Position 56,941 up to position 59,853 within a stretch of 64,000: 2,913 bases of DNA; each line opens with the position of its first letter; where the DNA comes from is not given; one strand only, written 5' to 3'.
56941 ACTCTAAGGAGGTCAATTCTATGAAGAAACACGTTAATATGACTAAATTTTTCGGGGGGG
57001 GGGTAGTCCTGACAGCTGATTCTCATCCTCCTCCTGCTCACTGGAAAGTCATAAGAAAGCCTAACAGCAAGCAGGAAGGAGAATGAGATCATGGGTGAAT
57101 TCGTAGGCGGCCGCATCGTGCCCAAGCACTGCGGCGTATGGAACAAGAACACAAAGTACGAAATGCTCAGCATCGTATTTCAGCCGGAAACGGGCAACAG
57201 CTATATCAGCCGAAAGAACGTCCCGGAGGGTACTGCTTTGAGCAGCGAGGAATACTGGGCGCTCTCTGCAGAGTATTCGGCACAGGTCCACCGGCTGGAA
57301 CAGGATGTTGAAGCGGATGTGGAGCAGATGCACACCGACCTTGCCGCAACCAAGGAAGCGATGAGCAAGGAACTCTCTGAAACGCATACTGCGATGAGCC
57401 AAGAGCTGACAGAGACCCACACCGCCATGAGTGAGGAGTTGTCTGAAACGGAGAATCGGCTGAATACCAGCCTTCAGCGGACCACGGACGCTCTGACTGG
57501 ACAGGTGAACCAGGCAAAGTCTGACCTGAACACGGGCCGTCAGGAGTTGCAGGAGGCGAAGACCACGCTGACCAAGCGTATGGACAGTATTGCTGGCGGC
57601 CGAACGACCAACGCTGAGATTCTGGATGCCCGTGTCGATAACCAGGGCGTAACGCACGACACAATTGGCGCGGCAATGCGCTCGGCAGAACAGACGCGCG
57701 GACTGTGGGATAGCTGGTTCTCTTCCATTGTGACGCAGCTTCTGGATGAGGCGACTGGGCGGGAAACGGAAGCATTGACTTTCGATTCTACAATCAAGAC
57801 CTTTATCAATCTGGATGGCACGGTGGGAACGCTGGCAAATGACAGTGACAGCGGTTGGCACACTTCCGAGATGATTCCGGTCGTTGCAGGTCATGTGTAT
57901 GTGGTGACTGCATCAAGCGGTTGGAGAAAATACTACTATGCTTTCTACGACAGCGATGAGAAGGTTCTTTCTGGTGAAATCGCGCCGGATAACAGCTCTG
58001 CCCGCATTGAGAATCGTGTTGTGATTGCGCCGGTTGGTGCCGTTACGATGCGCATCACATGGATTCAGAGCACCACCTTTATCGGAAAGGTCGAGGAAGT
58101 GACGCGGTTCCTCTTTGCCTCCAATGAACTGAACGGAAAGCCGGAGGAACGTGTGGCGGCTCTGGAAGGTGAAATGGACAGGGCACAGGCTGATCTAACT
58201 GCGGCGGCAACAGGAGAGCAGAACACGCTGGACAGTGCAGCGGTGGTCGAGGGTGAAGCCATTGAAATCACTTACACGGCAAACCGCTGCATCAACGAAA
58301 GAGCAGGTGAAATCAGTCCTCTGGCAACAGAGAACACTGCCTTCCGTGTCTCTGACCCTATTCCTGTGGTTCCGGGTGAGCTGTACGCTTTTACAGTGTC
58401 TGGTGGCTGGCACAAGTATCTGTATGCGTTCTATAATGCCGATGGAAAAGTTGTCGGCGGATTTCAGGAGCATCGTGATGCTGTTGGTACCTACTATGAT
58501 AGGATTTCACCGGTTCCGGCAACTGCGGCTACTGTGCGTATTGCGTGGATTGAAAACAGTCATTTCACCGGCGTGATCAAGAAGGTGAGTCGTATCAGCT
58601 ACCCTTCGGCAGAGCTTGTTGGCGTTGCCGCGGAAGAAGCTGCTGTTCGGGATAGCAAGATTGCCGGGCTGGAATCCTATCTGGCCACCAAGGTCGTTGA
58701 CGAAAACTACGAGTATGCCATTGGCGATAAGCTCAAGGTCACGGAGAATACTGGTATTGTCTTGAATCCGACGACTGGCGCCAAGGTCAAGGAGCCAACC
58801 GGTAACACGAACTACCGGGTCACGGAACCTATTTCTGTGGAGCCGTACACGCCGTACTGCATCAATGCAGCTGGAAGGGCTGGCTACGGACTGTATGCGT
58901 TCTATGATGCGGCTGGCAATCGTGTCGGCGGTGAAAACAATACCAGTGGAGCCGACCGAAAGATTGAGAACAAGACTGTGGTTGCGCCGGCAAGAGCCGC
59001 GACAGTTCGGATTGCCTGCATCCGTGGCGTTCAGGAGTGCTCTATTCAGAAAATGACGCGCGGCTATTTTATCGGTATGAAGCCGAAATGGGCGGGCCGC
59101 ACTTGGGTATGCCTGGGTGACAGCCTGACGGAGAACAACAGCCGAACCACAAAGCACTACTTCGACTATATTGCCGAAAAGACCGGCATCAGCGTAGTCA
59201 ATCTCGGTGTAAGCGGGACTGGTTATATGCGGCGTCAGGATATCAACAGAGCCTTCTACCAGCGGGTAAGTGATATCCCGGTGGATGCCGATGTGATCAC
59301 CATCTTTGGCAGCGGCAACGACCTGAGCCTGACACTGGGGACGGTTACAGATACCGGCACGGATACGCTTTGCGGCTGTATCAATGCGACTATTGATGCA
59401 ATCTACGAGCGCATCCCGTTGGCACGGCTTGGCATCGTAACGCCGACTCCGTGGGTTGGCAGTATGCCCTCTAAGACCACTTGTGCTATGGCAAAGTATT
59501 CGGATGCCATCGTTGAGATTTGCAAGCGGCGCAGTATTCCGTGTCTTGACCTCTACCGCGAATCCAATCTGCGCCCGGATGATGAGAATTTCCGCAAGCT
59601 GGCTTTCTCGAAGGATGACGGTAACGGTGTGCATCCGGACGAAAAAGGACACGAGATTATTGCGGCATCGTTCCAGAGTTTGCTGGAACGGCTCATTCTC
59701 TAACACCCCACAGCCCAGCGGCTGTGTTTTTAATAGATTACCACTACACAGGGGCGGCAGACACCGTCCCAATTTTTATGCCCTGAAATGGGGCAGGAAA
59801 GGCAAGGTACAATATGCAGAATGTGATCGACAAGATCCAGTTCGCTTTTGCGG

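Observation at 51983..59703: Two paralogous tail fibers sharing a ~190-aa N-terminal anchor but carrying different modular receptor-binding or enzymatic regions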

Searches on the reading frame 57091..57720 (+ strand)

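Call 60: search_protein_families(library=ncbifam, proteins=[window:57091-57720:+], max_evalue=0.1)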
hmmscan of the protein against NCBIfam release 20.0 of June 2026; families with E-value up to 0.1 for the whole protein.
window:57091-57720:+ (210 aa): 18 families
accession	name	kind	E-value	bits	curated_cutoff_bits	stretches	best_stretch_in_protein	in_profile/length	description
NF033481.2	auto_Ata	exception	0.0011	16.3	2500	1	60-166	757-866/1862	trimeric autotransporter adhesin Ata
NF041794.1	1_anti-phage_ZorA1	equivalog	0.0048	15.3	750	1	59-174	236-346/729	type I Zorya anti-phage system protein ZorA1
NF003034.1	PRK03918.1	equivalog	0.0062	14.6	700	1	50-167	445-568/878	DNA double-strand break repair ATPase Rad50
NF045780.1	TrlF_fam_ATP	equivalog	0.007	15.1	350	1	59-168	558-671/944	TrlF family AAA-like ATPase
TIGR03319.1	RNase_Y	equivalog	0.0072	14.9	454.35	1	59-179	20-139/514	ribonuclease Y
TIGR04523.1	Mplasa_alph_rch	subfamily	0.01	13.7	270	1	67-161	415-499/745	helix-rich protein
NF033916.0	antiphage_ZorA_3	subfamily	0.014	14.3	250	1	59-171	128-235/509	anti-phage ZorAB system protein ZorA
NF033914.0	antiphage_ZorA_1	subfamily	0.014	13.7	190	1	71-160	395-484/619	anti-phage ZorAB system protein ZorA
NF041922.1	DLP_LeoA_gen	subfamily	0.018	14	325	1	61-181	303-425/532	LeoA/HP0731 family dynamin-like GTPase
NF041034.1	Rad50_Sulf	equivalog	0.018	12.9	1000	1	71-166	503-595/872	DNA double-strand break repair ATPase Rad50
TIGR03185.1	DNA_S_dndD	equivalog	0.023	13.2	245.85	1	51-159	363-471/650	DNA sulfur modification protein DndD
TIGR03998.1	thiol_BshC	equivalog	0.027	13.3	265.8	1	70-148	391-467/529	bacillithiol biosynthesis cysteine-adding enzyme BshC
NF007016.1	PRK09481.1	equivalog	0.034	13.6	314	1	65-130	102-167/209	stringent starvation protein SspA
NF011925.1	PRK15396.1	subfamily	0.035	14.3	108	0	132-158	34-60/78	major outer membrane lipoprotein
TIGR01728.1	SsuA_fam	subfamily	0.044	13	163.5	1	58-136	194-269/290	aliphatic sulfonate ABC transporter substrate-binding protein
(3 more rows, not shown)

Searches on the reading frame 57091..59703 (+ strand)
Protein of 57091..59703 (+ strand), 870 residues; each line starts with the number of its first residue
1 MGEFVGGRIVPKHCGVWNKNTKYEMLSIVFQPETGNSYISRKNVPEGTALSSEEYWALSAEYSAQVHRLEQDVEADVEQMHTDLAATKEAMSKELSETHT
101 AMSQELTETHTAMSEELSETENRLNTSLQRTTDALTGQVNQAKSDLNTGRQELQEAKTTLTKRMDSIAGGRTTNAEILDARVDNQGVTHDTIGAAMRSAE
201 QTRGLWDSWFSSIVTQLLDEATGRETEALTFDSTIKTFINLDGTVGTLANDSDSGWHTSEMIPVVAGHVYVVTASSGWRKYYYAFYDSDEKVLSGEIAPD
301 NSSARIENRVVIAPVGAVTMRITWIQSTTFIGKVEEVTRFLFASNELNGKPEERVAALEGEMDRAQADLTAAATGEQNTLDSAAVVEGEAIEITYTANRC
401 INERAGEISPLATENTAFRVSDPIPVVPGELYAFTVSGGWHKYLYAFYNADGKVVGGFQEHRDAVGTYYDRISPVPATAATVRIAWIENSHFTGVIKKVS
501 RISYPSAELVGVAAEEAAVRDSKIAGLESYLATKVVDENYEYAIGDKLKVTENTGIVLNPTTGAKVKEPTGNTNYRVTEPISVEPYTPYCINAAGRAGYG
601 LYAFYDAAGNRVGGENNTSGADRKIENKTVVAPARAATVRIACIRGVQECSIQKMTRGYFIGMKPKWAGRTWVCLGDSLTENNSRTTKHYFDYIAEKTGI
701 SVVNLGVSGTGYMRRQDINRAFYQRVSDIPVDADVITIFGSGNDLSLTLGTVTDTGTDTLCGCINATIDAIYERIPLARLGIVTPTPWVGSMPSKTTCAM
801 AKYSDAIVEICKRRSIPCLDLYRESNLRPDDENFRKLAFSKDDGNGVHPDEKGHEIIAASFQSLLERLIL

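Call 3: search_protein_families(library=pfam, proteins=[window:57091-59703:+], max_evalue=0.1)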
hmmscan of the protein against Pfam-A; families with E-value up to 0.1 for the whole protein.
window:57091-59703:+ (870 aa): 7 families
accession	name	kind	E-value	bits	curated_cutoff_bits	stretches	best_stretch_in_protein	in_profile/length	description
PF13472.12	Lipase_GDSL_2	-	1.2e-19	71.9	32.9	1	674-856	1-178/178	GDSL-like Lipase/Acylhydrolase family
PF00657.28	Lipase_GDSL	-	9e-11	42.7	23.6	1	673-859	2-206/208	GDSL-like Lipase/Acylhydrolase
PF01442.23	Apolipoprotein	-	4.2e-05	23.8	90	1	66-165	28-127/190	Apolipoprotein A1/A4/E domain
PF05811.18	DUF842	-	0.0091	16.2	25.1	1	92-153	43-106/131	Eukaryotic protein of unknown function (DUF842)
PF02710.19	Hema_HEFG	-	0.027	15.1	25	0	434-463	99-128/155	Hemagglutinin domain of haemagglutinin-esterase-fusion glycoprotein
PF15665.10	FAM184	-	0.038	14.1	32.7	1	49-147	88-189/211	Family with sequence similarity 184, A and B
PF15294.11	Leu_zip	-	0.053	13.5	28.2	1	76-161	151-236/275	Leucine zipper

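Call 4: search_protein_families(library=phrogs, proteins=[window:57091-59703:+], max_evalue=0.01)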
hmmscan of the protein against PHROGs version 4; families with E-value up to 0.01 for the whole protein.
window:57091-59703:+ (870 aa): 9 families
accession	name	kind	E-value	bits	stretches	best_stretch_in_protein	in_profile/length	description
phrog_11541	-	unknown function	1.1e-43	150.7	1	411-869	342-827/832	-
phrog_13015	-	head and packaging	7.5e-41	141.1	1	672-867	142-343/618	virion structural protein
phrog_5240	-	tail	2.5e-40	139.7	1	666-861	453-661/670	tail fiber protein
phrog_663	-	head and packaging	3.8e-08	33.2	1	674-858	420-616/628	minor head protein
phrog_33778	-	head and packaging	2.4e-07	31.2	1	674-857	199-390/403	virion structural protein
phrog_17240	-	unknown function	5.2e-07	29.1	1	673-867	526-710/821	-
phrog_19394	-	tail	0.00098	18.4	1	65-180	380-494/999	tail fiber protein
phrog_1775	-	head and packaging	0.0022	16.6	1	71-234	479-619/1609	minor head protein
phrog_19279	-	other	0.0085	15.4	0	124-199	73-144/794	phosphodiesterase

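Call 38: find_related_loci(query=window:57091-59703:+, collection=genome_contigs, flank=10000)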
Query window:57091-59703:+ (870 aa) in genome_contigs; peptide patterns used: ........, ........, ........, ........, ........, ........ (x = any residue, [..] = any of these).
27 stretches matched a pattern; 1 encode a relative of the query (tblastn E <= 1e-3); 1 distinct loci.
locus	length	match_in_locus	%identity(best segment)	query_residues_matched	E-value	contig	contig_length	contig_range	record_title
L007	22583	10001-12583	83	1-870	0e+0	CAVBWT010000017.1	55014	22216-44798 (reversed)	Lawsonibacter asaccharolyticus isolate H07663-L1_cleanbin_000015 genome assembly, contig: Spades_H07663-L1_contig_299, w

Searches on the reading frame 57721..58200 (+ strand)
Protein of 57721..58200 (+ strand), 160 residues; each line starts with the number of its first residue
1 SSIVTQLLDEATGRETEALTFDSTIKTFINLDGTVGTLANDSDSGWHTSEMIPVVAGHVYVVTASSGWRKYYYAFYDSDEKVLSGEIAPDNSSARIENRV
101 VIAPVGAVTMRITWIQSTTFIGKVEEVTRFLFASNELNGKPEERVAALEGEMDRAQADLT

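Call 41: predict_structure(alignment_id=A2)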
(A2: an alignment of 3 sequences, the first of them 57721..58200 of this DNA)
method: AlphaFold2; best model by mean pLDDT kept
length: 160 residues; sequences in the alignment: 3
mean_pLDDT: 71.7   pTM: 0.67
mean pLDDT of the five models: 71.7, 68.4, 68.0, 59.6, 59.2
residues with pLDDT >= 90: 22; 70-90: 65; 50-70: 54; < 50: 19
segments of 3 or more residues with pLDDT < 50: 133-141, 158-160
pLDDT, mean of each block of 10 residues (from residue 1): 51 59 68 76 70 85 86 93 89 80 90 72 75 48 54 51
secondary structure, 60 per line:
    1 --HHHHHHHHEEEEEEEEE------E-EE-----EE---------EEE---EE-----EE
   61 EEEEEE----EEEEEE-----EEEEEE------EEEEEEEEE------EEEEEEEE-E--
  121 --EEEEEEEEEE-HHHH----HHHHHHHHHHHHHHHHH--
elements in order: H3-10 E11-19 E46-48 E59-66 E71-76 E82-87 E94-102 E109-116 E123-132 H134-137 H142-158

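Call 78: search_protein_families(library=pfam, proteins=[window:57721-58200:+], max_evalue=0.1)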
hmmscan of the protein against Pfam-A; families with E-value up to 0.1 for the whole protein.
window:57721-58200:+ (160 aa): 0 families

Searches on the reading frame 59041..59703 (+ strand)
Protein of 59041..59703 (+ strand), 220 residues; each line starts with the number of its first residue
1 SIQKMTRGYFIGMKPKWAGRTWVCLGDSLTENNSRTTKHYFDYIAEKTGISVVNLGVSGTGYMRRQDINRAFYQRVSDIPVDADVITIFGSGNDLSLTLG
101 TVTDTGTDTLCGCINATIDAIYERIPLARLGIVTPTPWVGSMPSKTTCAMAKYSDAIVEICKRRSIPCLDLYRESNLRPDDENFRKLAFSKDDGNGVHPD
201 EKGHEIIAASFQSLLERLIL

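Call 37: search_solved_structures(query=window:59041-59703:+, max_evalue=0.01, show_alignments=3)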
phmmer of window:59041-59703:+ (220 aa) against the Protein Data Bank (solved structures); distinct sequences matched with E-value up to 0.01: 6.
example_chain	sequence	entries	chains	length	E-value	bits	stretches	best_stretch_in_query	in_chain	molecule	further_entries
3dc7_A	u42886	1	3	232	2.8e-14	56.3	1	24-217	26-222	Putative uncharacterized protein lp_3323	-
7bxd_A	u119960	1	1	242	1.4e-13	54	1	40-208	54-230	GDSL-like protein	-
8egr_K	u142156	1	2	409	1.7e-09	40.7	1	25-207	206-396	SGNH_hydro domain-containing protein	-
6v8i_AE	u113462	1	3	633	1.3e-06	31.3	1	23-208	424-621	Tail-Associated Lysin, gp59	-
3bzw_A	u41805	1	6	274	5.9e-05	25.8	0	16-96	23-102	Putative lipase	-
4q7q_A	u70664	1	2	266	0.0018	21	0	21-197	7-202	Lipolytic protein G-D-S-L family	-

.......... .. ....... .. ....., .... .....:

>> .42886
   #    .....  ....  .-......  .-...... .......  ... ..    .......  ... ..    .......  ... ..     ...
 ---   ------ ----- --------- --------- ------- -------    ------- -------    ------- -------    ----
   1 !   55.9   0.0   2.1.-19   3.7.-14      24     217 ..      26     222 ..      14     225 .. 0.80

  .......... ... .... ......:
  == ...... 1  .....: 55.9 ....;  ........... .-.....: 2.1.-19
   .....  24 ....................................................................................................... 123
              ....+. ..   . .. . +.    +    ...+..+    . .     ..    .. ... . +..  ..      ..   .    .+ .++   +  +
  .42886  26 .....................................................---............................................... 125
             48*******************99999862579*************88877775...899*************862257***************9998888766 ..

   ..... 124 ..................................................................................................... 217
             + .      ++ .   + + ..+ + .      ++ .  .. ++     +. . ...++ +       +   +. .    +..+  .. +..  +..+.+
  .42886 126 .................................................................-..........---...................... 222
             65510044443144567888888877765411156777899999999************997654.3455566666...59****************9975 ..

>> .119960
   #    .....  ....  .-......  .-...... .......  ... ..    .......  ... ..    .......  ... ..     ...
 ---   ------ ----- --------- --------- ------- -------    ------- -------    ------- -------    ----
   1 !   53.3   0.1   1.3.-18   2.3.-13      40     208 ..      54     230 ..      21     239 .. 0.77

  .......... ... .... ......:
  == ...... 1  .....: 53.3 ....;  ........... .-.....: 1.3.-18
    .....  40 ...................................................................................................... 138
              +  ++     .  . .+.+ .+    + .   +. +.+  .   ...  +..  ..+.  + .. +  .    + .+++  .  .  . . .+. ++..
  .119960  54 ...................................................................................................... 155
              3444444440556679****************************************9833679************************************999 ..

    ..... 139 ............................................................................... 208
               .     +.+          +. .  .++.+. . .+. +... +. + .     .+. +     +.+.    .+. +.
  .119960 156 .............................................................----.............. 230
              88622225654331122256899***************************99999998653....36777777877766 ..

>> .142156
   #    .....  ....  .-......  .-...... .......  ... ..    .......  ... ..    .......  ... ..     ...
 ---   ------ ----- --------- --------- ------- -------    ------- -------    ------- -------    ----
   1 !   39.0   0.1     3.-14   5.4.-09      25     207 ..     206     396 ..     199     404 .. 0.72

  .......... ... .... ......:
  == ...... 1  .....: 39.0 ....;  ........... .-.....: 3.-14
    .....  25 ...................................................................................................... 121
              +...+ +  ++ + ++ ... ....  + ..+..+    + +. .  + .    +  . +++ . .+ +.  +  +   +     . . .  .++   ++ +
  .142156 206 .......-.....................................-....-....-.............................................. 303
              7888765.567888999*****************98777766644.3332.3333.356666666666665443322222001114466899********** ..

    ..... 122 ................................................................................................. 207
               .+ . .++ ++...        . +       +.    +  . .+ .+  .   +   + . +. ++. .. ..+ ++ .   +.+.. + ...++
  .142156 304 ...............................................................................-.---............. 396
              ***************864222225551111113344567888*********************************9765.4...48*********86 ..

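Call 60: search_protein_families(library=ncbifam, proteins=[window:59041-59703:+], max_evalue=0.1)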
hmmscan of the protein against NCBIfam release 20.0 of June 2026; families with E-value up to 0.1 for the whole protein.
window:59041-59703:+ (220 aa): 1 family
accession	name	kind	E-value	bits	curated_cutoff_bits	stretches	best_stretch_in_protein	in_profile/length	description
NF045548.1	GDSL_lipase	equivalog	0.0071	15.9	300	0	58-141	87-162/231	Rv0518 family GDSL lipase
